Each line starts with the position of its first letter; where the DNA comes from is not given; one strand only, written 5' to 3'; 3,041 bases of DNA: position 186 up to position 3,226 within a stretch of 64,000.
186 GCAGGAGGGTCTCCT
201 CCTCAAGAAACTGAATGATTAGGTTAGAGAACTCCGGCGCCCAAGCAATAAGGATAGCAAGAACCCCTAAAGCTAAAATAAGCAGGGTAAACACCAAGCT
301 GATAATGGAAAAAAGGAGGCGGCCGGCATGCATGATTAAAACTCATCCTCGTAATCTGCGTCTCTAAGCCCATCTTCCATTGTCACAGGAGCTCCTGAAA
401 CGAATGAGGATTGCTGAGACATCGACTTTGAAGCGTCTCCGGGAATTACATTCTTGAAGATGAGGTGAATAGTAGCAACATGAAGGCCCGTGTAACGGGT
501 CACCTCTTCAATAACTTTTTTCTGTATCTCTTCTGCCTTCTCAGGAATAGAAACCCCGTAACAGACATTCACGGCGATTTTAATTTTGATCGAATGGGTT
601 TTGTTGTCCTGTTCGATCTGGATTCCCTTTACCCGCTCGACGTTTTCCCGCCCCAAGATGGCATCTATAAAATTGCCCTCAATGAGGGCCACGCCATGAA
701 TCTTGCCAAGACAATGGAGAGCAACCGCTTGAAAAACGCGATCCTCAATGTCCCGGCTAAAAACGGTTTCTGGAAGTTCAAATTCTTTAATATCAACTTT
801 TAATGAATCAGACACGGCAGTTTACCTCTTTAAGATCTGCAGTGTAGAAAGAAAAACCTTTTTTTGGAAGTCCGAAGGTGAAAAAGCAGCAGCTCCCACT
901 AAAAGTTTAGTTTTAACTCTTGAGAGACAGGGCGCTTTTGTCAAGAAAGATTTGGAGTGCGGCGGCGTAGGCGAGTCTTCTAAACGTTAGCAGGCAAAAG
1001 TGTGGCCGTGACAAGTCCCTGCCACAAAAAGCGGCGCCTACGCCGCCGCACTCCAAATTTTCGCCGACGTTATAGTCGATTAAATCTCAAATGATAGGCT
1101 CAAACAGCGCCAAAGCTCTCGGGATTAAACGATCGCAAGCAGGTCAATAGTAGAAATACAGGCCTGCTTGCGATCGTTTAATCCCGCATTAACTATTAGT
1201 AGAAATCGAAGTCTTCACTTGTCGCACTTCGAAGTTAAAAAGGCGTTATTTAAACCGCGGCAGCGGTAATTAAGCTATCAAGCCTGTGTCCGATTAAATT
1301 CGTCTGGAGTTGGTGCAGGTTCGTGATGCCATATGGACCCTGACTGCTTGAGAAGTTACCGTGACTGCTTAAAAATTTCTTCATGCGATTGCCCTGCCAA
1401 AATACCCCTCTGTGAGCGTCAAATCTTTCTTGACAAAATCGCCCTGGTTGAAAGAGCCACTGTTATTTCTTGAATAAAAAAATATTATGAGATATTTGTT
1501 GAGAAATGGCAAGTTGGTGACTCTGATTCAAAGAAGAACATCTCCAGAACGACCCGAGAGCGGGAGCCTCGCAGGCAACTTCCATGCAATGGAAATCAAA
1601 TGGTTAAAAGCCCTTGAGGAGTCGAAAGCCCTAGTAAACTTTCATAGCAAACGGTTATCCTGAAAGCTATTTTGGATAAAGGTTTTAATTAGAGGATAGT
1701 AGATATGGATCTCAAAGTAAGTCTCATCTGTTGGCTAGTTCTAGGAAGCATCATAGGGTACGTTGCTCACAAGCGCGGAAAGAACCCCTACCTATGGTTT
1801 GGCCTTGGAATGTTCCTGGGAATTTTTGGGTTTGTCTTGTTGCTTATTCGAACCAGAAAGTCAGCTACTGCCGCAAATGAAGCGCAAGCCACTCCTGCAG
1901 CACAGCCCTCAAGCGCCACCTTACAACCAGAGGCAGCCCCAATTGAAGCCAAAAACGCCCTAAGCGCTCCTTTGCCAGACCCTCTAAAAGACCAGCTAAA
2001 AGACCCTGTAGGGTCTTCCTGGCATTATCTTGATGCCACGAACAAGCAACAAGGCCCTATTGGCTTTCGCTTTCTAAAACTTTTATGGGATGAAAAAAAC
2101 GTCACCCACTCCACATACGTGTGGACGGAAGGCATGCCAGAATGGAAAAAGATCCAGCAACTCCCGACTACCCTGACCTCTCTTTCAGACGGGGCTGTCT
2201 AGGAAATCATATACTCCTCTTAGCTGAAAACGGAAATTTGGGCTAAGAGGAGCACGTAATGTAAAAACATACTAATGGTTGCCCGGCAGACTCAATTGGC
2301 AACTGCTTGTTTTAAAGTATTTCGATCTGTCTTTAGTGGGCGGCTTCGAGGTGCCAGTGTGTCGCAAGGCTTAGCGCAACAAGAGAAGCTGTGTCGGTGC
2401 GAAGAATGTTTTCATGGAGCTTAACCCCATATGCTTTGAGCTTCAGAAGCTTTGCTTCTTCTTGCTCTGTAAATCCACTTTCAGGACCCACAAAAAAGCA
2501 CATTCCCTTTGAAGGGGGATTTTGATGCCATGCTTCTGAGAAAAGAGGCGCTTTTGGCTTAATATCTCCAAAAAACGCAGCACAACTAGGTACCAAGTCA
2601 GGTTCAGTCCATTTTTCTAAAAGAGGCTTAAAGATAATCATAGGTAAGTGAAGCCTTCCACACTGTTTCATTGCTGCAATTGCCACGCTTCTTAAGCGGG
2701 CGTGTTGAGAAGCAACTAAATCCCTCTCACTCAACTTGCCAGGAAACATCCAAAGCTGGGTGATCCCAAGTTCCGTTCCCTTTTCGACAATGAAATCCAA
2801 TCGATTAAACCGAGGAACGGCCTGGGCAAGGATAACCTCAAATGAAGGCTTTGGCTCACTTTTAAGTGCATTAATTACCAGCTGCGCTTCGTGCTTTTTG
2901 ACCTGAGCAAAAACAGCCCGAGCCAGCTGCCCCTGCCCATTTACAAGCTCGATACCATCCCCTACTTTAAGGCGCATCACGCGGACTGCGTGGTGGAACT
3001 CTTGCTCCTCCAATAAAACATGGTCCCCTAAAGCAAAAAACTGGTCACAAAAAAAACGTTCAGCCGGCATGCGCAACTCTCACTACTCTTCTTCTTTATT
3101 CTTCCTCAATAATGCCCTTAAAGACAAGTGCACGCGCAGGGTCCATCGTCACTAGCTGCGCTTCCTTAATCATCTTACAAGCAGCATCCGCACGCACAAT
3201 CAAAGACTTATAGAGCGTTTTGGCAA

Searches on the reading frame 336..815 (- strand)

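Call 48: search_protein_families(library=pfam, proteins=[window:336-815:-], max_evalue=0.00001)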
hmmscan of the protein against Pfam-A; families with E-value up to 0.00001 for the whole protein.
window:336-815:- (159 aa): 1 family
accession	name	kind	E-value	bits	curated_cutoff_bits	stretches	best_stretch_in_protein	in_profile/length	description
PF03780.18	Asp23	-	1.2e-18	68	28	1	21-123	5-107/108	Asp23 family, cell envelope-related function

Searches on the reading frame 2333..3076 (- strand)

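Call 48: search_protein_families(library=pfam, proteins=[window:2333-3076:-], max_evalue=0.00001)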
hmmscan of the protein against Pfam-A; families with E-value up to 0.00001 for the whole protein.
window:2333-3076:- (247 aa): 2 families
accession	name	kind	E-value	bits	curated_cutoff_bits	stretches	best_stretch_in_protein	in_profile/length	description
PF04452.19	Methyltrans_RNA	-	1.2e-33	116.4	23.9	1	77-237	4-163/165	RNA methyltransferase domain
PF20260.4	PUA_4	-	1.6e-13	50.9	23.9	1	22-68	1-47/48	RNA methyltransferase PUA domain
